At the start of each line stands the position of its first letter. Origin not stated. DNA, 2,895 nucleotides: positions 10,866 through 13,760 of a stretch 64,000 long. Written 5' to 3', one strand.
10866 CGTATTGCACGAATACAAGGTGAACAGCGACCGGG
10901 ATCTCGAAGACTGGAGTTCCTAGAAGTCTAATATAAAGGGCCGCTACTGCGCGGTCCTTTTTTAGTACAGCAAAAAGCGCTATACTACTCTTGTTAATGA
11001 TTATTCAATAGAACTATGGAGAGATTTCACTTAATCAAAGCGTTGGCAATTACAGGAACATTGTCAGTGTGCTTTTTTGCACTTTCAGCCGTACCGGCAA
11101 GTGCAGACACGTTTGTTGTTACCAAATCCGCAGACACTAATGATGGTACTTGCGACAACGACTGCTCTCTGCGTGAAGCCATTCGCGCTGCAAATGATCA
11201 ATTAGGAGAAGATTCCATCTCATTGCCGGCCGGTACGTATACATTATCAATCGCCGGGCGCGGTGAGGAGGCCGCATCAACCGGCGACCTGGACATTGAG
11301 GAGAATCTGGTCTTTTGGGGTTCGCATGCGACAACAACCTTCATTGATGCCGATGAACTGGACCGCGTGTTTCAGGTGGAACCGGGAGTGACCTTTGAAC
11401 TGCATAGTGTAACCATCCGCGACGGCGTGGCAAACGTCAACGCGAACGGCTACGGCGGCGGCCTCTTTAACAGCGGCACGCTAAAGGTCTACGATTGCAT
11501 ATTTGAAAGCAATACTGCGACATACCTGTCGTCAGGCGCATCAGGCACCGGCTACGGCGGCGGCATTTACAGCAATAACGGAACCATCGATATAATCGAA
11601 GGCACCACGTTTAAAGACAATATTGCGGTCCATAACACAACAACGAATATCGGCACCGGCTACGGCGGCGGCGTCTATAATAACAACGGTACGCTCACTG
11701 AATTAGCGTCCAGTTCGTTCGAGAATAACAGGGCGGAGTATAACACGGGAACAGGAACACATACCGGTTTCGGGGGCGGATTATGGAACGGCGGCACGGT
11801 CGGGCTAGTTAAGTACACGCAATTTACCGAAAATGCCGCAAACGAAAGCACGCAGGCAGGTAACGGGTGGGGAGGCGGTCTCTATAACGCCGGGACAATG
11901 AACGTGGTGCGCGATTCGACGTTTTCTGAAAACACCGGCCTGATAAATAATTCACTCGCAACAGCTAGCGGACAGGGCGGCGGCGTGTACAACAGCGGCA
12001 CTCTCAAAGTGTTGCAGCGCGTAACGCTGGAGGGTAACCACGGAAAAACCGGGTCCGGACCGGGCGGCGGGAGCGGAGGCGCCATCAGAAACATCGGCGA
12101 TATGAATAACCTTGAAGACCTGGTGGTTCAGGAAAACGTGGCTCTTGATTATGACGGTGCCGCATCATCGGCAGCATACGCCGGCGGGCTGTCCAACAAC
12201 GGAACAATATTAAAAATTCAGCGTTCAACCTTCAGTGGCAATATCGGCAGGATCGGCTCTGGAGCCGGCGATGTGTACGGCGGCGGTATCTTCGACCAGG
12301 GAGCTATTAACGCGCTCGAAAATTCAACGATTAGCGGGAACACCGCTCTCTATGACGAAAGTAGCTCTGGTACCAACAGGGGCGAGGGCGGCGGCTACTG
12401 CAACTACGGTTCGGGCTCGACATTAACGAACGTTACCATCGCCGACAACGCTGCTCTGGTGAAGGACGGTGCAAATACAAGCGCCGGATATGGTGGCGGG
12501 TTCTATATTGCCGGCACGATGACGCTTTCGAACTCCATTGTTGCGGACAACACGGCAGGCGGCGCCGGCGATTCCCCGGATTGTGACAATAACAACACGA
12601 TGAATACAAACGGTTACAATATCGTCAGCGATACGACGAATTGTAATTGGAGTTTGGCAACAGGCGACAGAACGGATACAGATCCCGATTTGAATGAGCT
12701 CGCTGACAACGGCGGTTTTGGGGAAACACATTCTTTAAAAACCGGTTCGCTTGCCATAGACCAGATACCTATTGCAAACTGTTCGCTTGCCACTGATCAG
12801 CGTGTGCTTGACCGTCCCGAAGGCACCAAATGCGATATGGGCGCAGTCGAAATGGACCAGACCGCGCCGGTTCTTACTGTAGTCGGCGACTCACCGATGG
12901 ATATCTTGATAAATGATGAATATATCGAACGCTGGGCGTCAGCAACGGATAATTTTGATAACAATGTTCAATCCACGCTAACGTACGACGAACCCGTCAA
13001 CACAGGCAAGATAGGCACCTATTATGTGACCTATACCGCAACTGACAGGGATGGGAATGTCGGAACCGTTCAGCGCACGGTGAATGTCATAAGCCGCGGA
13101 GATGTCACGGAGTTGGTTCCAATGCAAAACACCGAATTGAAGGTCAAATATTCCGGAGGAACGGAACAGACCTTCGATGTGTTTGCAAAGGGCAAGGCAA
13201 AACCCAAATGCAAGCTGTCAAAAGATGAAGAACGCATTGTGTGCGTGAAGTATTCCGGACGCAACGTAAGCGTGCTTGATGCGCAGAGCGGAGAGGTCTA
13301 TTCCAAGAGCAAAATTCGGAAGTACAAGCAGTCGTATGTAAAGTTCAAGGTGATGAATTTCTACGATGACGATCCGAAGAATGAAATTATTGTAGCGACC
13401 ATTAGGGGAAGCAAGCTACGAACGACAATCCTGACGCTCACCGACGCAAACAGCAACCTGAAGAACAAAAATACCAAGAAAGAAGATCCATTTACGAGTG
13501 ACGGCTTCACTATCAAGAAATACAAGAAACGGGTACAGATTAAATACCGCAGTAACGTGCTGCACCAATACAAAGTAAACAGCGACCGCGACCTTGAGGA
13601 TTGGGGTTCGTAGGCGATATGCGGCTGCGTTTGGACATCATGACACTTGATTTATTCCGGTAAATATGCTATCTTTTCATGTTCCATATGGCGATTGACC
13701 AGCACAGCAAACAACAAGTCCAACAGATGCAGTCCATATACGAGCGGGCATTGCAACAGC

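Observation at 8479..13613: Tandem-duplicated giant secreted beta-helix proteins (CSLREA-motif head, Pmp-like GGxI/FxxN rungs, shared lysine-rich C-terminal module), each with its own copied terminator-promoter unit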

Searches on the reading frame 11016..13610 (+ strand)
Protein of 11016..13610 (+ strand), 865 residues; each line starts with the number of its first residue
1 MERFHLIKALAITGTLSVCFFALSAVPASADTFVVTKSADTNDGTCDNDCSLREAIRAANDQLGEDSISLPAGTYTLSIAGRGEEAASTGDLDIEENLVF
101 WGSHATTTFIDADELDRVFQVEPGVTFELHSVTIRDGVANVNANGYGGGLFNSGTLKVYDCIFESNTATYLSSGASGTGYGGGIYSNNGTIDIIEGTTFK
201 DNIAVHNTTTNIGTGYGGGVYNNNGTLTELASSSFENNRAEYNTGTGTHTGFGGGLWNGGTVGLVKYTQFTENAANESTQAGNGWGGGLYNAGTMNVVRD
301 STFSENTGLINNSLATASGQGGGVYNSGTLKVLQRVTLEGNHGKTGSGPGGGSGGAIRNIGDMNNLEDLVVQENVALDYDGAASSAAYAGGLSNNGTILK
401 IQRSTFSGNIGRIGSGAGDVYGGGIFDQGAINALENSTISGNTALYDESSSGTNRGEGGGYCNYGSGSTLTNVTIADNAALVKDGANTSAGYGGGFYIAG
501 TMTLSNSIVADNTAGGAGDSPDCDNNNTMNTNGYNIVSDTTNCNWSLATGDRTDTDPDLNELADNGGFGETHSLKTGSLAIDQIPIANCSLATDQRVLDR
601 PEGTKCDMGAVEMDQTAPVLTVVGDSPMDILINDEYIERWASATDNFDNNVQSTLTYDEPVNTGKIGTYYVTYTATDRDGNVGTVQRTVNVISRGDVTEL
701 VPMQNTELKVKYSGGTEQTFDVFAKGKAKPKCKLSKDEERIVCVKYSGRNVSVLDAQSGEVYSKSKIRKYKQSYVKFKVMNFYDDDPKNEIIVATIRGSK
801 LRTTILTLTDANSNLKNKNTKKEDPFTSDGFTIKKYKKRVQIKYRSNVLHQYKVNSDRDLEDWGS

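Call 4: search_protein_families(library=pfam, proteins=[window:11016-13610:+], max_evalue=0.1)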
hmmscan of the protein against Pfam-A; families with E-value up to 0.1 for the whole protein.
window:11016-13610:+ (865 aa): 3 families
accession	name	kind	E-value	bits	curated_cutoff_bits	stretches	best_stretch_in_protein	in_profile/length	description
PF16403.11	Bact_surface_Ig-like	-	8.2e-15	55.1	27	1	621-691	2-71/71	Bacterial surface protein, Ig-like domain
PF18981.6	InlK_D3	-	0.0066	16.9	25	1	648-691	31-75/75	Internalin K domain (D3/D4)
PF02494.22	HYR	-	0.0072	17.1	21.7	1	642-691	33-81/81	HYR domain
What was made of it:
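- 12876..13088 (+): Bacterial surface Ig-like domain (PF16403, formerly DUF5011; residues 621-691). Absent from gene 1. 55.1 bits against a cut-off of 27 (call 4).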

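Call 5: search_protein_families(library=ncbifam, proteins=[window:11016-13610:+], max_evalue=0.1)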
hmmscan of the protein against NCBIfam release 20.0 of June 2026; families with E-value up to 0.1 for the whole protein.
window:11016-13610:+ (865 aa): 4 families
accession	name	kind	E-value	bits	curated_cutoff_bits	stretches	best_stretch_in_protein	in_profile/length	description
NF041518.1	choice_anch_Q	domain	5.9e-17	61.7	25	1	556-613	1-57/58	choice-of-anchor Q domain-containing protein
TIGR04214.1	CSLREA_Nterm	domain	4.6e-10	39.2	25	1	33-60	1-27/27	CSLREA domain-containing protein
NF047446.1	barrel_OmpL47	domain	0.0019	18.6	40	1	652-688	28-64/68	OmpL47-type beta-barrel domain-containing protein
NF033932.1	LapB_rpt_80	domain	0.047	14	45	0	667-719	1-49/83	LapB repeat-containing protein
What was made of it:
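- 11112..11195 (+): CSLREA N-terminal domain (residues 33-60). TIGR04214, 39.2 bits (call 5).
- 12681..12854 (+): Choice-of-anchor Q domain (residues 556-613). NF041518, 61.7 bits (call 5).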

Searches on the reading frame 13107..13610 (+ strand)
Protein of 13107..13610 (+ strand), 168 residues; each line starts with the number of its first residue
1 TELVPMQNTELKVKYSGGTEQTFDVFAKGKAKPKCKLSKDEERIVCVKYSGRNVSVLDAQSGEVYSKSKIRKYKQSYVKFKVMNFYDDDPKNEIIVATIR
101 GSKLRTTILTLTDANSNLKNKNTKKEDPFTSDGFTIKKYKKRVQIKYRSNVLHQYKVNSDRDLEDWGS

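Call 14: search_protein_families(library=pfam, proteins=[window:13107-13610:+], max_evalue=10)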
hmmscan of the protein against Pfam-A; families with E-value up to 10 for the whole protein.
seq(168 aa): 1 family
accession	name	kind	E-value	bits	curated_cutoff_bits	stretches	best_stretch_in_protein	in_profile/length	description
PF15711.10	ILEI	-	0.044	14.7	27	1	51-107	2-57/90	Interleukin-like EMT inducer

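Call 15: search_protein_families(library=ncbifam, proteins=[window:13107-13610:+], max_evalue=10)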
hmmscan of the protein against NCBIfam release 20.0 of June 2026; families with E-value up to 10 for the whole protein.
seq(168 aa): 0 families
